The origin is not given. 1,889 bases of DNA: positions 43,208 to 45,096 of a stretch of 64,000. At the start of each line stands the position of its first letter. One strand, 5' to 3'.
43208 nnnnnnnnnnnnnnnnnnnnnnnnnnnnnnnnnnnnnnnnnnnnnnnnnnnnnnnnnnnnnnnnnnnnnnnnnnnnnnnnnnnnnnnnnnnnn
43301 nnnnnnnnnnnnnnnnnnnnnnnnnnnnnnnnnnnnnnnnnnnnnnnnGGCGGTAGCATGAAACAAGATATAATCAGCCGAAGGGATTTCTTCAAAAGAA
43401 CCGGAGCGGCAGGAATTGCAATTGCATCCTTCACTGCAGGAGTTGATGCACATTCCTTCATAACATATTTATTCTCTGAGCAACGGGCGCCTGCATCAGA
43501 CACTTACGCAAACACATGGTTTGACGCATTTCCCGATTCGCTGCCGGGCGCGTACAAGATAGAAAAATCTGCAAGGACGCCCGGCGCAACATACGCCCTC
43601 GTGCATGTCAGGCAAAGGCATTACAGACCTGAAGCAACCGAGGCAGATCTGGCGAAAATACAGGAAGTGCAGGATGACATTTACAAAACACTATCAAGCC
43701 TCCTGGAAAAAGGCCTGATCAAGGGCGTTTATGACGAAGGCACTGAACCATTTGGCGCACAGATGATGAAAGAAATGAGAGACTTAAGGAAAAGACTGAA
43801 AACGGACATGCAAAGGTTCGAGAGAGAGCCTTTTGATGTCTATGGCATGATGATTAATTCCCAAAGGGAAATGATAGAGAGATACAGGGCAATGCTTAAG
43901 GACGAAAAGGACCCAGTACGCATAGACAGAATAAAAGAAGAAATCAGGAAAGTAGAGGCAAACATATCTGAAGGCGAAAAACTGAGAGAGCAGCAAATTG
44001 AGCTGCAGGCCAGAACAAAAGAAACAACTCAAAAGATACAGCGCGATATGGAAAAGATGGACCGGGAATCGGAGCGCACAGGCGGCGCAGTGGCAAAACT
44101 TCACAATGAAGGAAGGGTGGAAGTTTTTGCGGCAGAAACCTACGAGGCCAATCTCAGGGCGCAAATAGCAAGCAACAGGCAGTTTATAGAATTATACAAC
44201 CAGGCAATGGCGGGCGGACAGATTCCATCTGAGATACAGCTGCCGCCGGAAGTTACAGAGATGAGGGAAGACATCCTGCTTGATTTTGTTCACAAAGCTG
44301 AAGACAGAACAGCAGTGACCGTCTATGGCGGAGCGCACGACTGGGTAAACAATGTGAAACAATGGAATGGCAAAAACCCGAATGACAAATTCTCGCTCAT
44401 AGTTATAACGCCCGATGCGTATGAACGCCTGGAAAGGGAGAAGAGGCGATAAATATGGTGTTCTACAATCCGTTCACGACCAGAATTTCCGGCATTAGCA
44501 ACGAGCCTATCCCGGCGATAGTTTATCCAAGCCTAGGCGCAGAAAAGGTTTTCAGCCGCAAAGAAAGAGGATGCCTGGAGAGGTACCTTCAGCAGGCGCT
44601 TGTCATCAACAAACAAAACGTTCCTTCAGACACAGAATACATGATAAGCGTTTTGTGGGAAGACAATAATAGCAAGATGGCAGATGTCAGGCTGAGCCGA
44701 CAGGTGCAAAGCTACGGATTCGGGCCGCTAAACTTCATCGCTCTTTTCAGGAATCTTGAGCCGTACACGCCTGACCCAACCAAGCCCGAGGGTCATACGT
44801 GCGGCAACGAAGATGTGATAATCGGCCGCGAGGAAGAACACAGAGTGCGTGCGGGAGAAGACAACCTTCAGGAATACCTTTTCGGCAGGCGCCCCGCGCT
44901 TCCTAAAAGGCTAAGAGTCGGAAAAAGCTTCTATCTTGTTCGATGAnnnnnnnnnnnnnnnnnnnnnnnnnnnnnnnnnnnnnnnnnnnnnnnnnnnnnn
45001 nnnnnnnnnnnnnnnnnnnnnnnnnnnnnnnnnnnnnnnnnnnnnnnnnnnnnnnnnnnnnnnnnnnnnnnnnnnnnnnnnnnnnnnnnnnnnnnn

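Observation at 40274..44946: Tight six-gene operon around a HerA/FtsK-like ATPase, divergent from mre11-rad50, with non-canonical partners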

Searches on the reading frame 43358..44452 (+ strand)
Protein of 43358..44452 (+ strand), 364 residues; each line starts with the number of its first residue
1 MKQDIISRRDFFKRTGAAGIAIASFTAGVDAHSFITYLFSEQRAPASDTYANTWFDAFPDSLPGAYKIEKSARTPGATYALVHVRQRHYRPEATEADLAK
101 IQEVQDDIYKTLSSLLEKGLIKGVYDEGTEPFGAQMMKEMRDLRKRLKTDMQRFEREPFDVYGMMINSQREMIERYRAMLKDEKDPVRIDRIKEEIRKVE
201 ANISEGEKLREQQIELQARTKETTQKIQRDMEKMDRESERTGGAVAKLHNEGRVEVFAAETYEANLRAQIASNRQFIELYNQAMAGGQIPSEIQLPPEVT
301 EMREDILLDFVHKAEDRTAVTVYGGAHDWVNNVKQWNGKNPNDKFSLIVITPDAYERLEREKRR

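Call 3: search_protein_families(library=pfam, proteins=[window:43358-44452:+], max_evalue=0.1)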
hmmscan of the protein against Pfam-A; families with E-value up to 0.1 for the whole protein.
window:43358-44452:+ (364 aa): 3 families
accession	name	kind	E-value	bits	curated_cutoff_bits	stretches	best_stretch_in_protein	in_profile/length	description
PF01978.25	TrmB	-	0.033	14.5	25.6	0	92-123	22-54/68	Sugar-specific transcriptional regulator TrmB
PF02601.20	Exonuc_VII_L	-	0.047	13.6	35.9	1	72-249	128-270/315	Exonuclease VII, large subunit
PF17935.6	TetR_C_27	-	0.05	14.2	26.1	0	144-182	12-50/106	Tetracyclin repressor-like, C-terminal domain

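Call 4: search_protein_families(library=padloc, proteins=[window:43358-44452:+], max_evalue=0.1)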
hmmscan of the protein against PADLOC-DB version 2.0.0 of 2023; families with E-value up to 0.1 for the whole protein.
window:43358-44452:+ (364 aa): 5 families
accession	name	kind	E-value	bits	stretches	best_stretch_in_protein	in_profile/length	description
PDLC03859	LmuB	-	0.0088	13.3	1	129-238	333-487/611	-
PDLC00652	ZorF3|ZorF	-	0.033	12.3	1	167-251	16-101/242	DUF2894 domain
PDLC02000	Effector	-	0.04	10.7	1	165-262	52-151/524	SAVED1--SAVED_HNH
PDLC02756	PbeC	-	0.085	9.8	1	188-272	208-292/643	PbeC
PDLC00007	DruC1|DruC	-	0.1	9.1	0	93-116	338-361/659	Unknown function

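Call 5: search_protein_families(library=ncbifam, proteins=[window:43358-44452:+], max_evalue=0.1)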
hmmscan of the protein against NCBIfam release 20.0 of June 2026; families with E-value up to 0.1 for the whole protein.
window:43358-44452:+ (364 aa): 2 families
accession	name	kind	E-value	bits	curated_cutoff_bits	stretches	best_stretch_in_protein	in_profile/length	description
TIGR01409.1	TAT_signal_seq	domain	0.0042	17.4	16.7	1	6-26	1-21/29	twin-arginine translocation signal domain-containing protein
TIGR03185.1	DNA_S_dndD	equivalog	0.063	11.7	245.85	0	177-271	192-286/650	DNA sulfur modification protein DndD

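Call 6: search_protein_families(library=phrogs, proteins=[window:43358-44452:+], max_evalue=0.1)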
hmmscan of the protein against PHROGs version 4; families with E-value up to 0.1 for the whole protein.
window:43358-44452:+ (364 aa): 2 families
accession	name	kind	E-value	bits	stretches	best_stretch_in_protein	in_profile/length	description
phrog_3675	-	unknown function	0.047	14.5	0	85-130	20-65/110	-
phrog_25809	-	unknown function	0.093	13.9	0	220-267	27-74/76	-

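Call 29: find_homologous_proteins(query=window:43358-44452:+)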
Query window:43358-44452:+ (364 aa): 6 proteins with E <= 0.001 among 3466 candidates.
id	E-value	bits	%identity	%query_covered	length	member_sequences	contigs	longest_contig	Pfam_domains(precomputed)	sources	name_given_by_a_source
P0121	1.0e-224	763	95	100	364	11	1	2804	-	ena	-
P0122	6.3e-133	462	60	92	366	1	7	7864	-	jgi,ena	-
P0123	5.7e-121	422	80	70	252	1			-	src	-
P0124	4.3e-27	114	31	98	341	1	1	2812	-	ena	-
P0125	7.0e-27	113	32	84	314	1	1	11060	-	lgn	-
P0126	5.8e-16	77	52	16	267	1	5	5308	-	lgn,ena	-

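Call 31: find_encoding_contigs(protein=P0122, flank=8000, max_places=3)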
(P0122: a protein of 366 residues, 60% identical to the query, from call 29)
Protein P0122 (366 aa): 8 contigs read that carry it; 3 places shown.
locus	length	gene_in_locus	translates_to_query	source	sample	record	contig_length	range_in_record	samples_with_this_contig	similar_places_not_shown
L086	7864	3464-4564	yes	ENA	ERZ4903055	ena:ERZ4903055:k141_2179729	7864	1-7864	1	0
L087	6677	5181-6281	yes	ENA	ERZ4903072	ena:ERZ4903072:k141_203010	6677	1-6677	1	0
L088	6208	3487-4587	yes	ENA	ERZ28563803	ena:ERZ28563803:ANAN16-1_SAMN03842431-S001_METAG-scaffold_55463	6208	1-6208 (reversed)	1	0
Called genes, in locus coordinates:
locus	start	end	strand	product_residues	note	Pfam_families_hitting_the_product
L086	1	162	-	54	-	?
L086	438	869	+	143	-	-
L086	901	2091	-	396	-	PF00589:Phage_integrase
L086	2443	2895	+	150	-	-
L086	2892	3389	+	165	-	-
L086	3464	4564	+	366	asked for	-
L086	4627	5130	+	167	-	PF00254:FKBP_C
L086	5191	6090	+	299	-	PF02661:Fic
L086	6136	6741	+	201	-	PF04893:Yip1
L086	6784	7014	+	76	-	PF04014:MazE_antitoxin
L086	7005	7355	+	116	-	PF02452:PemK_toxin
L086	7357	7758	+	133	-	PF11969:DcpS_C, PF01230:HIT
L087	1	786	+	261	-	?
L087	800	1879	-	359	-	-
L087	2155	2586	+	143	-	-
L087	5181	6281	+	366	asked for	-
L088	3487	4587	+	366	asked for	-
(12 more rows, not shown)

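Call 32: find_encoding_contigs(protein=P0125, flank=8000, max_places=2)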
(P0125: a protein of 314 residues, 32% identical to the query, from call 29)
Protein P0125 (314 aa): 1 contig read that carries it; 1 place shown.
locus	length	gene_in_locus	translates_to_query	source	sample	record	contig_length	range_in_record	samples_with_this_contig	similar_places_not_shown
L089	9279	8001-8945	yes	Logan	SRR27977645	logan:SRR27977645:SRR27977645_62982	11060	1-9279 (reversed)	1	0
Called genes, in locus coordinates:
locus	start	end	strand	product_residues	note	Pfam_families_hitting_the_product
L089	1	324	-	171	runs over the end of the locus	PF00293:NUDIX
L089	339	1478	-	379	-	-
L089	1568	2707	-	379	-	-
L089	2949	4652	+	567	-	-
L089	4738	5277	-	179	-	PF01551:Peptidase_M23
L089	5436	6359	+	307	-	PF06325:PrmA, PF13847:Methyltransf_31, PF08241:Methyltransf_11 (weak), PF08242:Methyltransf_12 (weak), PF13649:Methyltransf_25, PF17286:PRMT5_C, PF22528:PRMT_C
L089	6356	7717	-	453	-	PF00696:AA_kinase, PF00583:Acetyltransf_1, PF13673:Acetyltransf_10 (weak), PF13508:Acetyltransf_7 (weak)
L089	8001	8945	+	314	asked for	-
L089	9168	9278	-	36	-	?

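Call 46: predict_structure(alignment_id=A3)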
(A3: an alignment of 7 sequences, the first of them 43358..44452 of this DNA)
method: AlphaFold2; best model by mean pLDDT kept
length: 364 residues; sequences in the alignment: 7
mean_pLDDT: 81.0   pTM: 0.70
mean pLDDT of the five models: 81.0, 79.2, 79.2, 77.3, 69.0
residues with pLDDT >= 90: 155; 70-90: 147; 50-70: 17; < 50: 45
segments of 3 or more residues with pLDDT < 50: 1-45
pLDDT, mean of each block of 10 residues (from residue 1): 34 36 28 44 56 91 95 91 88 81 94 93 89 86 86 75 89 94 94 95 93 88 89 88 90 91 82 75 73 71 89 92 83 93 94 89 76
secondary structure, 60 per line:
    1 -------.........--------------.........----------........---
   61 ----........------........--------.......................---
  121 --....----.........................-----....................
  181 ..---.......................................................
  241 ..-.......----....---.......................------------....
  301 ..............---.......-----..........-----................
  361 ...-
elements in order: H8-16 H31-39 H50-57 E65-72 E79-86 H95-117 E123-126 H131-155 H161-182 H186-242 H244-250 E255-258 H262-284 H297-314 E318-324 H330-339 E345-352 H353-363

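Call 50: fold_search(model_id=the predicted structure, library=pdb)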
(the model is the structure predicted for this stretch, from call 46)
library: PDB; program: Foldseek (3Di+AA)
matches with E <= 10: 363; with E <= 0.001: 0
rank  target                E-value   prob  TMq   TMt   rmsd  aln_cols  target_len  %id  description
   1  3zgx_A                1.4e-01  0.14  0.15  0.16  14.1       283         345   11  Crystal structure of the kleisin-N SMC interface in prokaryotic condensin (released 2013-01-30)
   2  3zgx_B                2.0e-01  0.12  0.15  0.16  14.1       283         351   11  Crystal structure of the kleisin-N SMC interface in prokaryotic condensin (released 2013-01-30)
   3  2dep_A                4.0e-01  0.10  0.08  0.09  18.2        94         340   14  Crystal Structure of xylanase B from Clostridium stercorarium F9 (released 2007-01-16)
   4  9hlx_A                4.7e-01  0.15  0.14  0.05  26.9       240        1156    9  Structure of Ba1Cas12a3 binary complex (released 2025-12-17)
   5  6gy8_B                4.7e-01  0.14  0.16  0.17  14.8       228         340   13  Crystal structure of XaxA from Xenorhabdus nematophila (released 2018-07-25)
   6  5eba                  5.6e-01  0.08  0.07  0.07  14.0        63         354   13  Crystal structure of aromatic mutant (Y343A) of an alkali thermostable GH10 xylanase from Bacillus sp. NG-27 (released 2016-10-19)
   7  9fkk_A                5.6e-01  0.06  0.09  0.09  17.7       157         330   11  The structure of glycosynthase IXT6 (E241G mutant), the intracellular xylanase of G.proteiniphilus T-6 in complex with (released 2025-06-18)
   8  2f8q_A                6.3e-01  0.10  0.07  0.07  13.7        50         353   12  An alkali thermostable F/10 xylanase from alkalophilic Bacillus sp. NG-27 (released 2006-09-26)
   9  5eff_B                6.3e-01  0.08  0.08  0.08  14.6        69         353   14  Crystal structure of an aromatic mutant (F4A) of an alkali thermostable GH10 xylanase from Bacillus sp. NG-27 (released 2016-10-26)
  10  2uwf                  6.3e-01  0.07  0.08  0.08  14.2        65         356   17  Crystal structure of family 10 xylanase from Bacillus halodurans (released 2008-05-27)
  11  3ms8_A                6.3e-01  0.06  0.09  0.09  17.7       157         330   11  Enzyme-Substrate interactions of IXT6, the intracellular xylanase of G. stearothermophilus. (released 2011-05-11)
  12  5eb8_A                6.7e-01  0.10  0.07  0.07  13.7        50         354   12  Crystal structure of aromatic mutant (F4W) of an alkali thermostable GH10 xylanase from Bacillus sp. NG-27 (released 2016-10-19)
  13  5eff_A                7.1e-01  0.10  0.07  0.07  13.6        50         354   12  Crystal structure of an aromatic mutant (F4A) of an alkali thermostable GH10 xylanase from Bacillus sp. NG-27 (released 2016-10-26)
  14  3ms8_B                7.1e-01  0.05  0.09  0.10  16.9       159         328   11  Enzyme-Substrate interactions of IXT6, the intracellular xylanase of G. stearothermophilus. (released 2011-05-11)
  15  4fyg                  7.1e-01  0.05  0.14  0.08  27.1       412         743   11  Structural basis for substrate recognition by a novel Legionella phosphoinositide phosphatase (released 2012-08-22)
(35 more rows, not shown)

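Call 51: search_protein_families(library=pfam, alignment_id=A3, max_evalue=10)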
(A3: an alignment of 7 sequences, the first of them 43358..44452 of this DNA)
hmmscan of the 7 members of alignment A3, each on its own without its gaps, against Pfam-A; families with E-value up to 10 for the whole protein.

A. member 1, window:43358-44452:+ (364 aa): 10 families
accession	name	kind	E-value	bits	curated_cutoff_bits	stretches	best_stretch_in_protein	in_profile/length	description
PF01978.25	TrmB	-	0.033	14.5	25.6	1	92-123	22-54/68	Sugar-specific transcriptional regulator TrmB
PF02601.20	Exonuc_VII_L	-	0.047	13.6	35.9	1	72-249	128-270/315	Exonuclease VII, large subunit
PF17935.6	TetR_C_27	-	0.05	14.2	26.1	1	144-182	12-50/106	Tetracyclin repressor-like, C-terminal domain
PF10518.14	TAT_signal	-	0.17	12.4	22.7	1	6-23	2-19/21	TAT (twin-arginine translocation) pathway signal sequence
PF03961.19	FapA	-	0.17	11.9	31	1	188-257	164-238/272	Flagellar Assembly Protein A beta solenoid domain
PF07464.16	ApoLp-III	-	0.2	12.3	36.3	1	186-246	51-111/146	Apolipophorin-III precursor (apoLp-III)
PF15784.10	GPS2_interact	-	0.48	11.3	27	1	188-238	35-84/92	G-protein pathway suppressor 2-interacting domain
PF14584.11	DUF4446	-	2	8.8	27.4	1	164-228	19-83/150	Protein of unknown function (DUF4446)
PF07956.16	DUF1690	-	2.9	8.8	29.7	1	96-154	41-99/139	Protein of Unknown function (DUF1690)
PF18958.6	DUF5700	-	4.8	6.9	25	0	262-284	256-278/283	Putative zinc dependent peptidase (DUF5700)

B. families by the number of members that match (of 7 scanned): 20 families
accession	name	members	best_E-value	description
PF15784.10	GPS2_interact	4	0.13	G-protein pathway suppressor 2-interacting domain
PF07464.16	ApoLp-III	3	0.0077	Apolipophorin-III precursor (apoLp-III)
PF01978.25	TrmB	3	0.033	Sugar-specific transcriptional regulator TrmB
PF03961.19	FapA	3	0.054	Flagellar Assembly Protein A beta solenoid domain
PF10518.14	TAT_signal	2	0.15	TAT (twin-arginine translocation) pathway signal sequence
PF00038.26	Filament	1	0.0082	Intermediate filament protein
PF09612.15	HtrL_YibB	1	0.036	Bacterial protein of unknown function (HtrL_YibB)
PF02601.20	Exonuc_VII_L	1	0.047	Exonuclease VII, large subunit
PF17935.6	TetR_C_27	1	0.05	Tetracyclin repressor-like, C-terminal domain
PF05002.20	SGS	1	0.072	SGS domain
PF14989.11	CCDC32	1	0.11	Coiled-coil domain containing 32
PF19273.5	Exportin-5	1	0.15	Exportin-5 family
PF17376.7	DUF5398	1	0.4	Family of unknown function (DUF5398)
PF06102.17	RRP36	1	0.49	rRNA biogenesis protein RRP36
PF17522.7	DUF5446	1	0.67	Family of unknown function (DUF5446)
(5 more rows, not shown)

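Call 52: search_solved_structures(query=A3, max_evalue=10)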
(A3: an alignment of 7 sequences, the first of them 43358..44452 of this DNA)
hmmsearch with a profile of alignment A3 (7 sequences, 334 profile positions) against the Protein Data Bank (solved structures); distinct sequences matched with E-value up to 10: 12.
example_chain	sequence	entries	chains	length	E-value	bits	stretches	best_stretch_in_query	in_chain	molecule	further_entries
8vdz_A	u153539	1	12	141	0.01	18.7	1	88-140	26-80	Subunit A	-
6c9i_A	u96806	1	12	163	0.014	18.3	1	88-140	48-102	DARP14 - Subunit A with DARPin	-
4nwp_A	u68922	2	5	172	0.014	18.3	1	88-140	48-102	Putative uncharacterized protein | Putative uncharacterized protein PH0671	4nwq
6x1i_A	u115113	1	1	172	0.014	18.3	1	88-216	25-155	Cob_adeno_trans domain-containing protein PH0671 fused to a coiled coil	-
1wy1_A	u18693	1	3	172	0.035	16.9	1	88-141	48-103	hypothetical protein PH0671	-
8ve7_A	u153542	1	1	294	0.036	16.9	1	89-140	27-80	DARPin protein scaffold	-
6nht_A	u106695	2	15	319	0.039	16.8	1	89-140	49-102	DARP14 - Subunit A with DARPin | Subunit A-DARPin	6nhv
6c9k_A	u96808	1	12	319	0.039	16.8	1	89-140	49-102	DARP14 - Subunit A with DARPin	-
5cy5_A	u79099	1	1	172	0.055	16.3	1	88-138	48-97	T33-51H-A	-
8g3k_A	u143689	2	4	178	0.058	16.2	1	88-138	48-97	Cob_adeno_trans domain-containing protein | Tetrahedral Nanocage Cage, Non-Fusion Component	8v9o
8vpo_A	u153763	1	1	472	1.2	11.9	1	98-216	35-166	Radical SAM core domain-containing protein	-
6xxv_C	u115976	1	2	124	1.9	11.2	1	111-215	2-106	S2_1.2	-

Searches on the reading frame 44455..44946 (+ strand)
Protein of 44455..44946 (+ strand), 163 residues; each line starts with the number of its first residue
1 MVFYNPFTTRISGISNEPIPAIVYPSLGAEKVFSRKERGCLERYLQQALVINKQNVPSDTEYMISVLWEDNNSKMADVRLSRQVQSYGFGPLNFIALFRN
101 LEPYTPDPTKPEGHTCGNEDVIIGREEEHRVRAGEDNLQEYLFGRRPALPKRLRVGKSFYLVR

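Call 3: search_protein_families(library=pfam, proteins=[window:44455-44946:+], max_evalue=0.1)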
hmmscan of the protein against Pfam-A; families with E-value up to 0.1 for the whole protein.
window:44455-44946:+ (163 aa): 0 families

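Call 4: search_protein_families(library=padloc, proteins=[window:44455-44946:+], max_evalue=0.1)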
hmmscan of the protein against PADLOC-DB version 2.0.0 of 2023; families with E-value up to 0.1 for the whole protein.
window:44455-44946:+ (163 aa): 0 families

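Call 5: search_protein_families(library=ncbifam, proteins=[window:44455-44946:+], max_evalue=0.1)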
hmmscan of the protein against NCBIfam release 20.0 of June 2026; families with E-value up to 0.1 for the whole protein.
window:44455-44946:+ (163 aa): 0 families

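Call 6: search_protein_families(library=phrogs, proteins=[window:44455-44946:+], max_evalue=0.1)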
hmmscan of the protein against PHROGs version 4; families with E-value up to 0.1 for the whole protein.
window:44455-44946:+ (163 aa): 0 families

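Call 95: search_solved_structures(query=window:44455-44946:+, max_evalue=1)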
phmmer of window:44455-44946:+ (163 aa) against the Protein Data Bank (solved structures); distinct sequences matched with E-value up to 1: 3.
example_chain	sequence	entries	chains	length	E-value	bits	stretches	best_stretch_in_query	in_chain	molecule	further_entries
6a6a_A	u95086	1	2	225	0.5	13.4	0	4-46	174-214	D-alanyl-D-alanine carboxypeptidase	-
5zhf_A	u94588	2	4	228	0.5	13.4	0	4-46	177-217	D-alanyl-D-alanine carboxypeptidase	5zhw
5hnm_A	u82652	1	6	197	0.55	13.3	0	4-46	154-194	D-alanyl-D-alanine carboxypeptidase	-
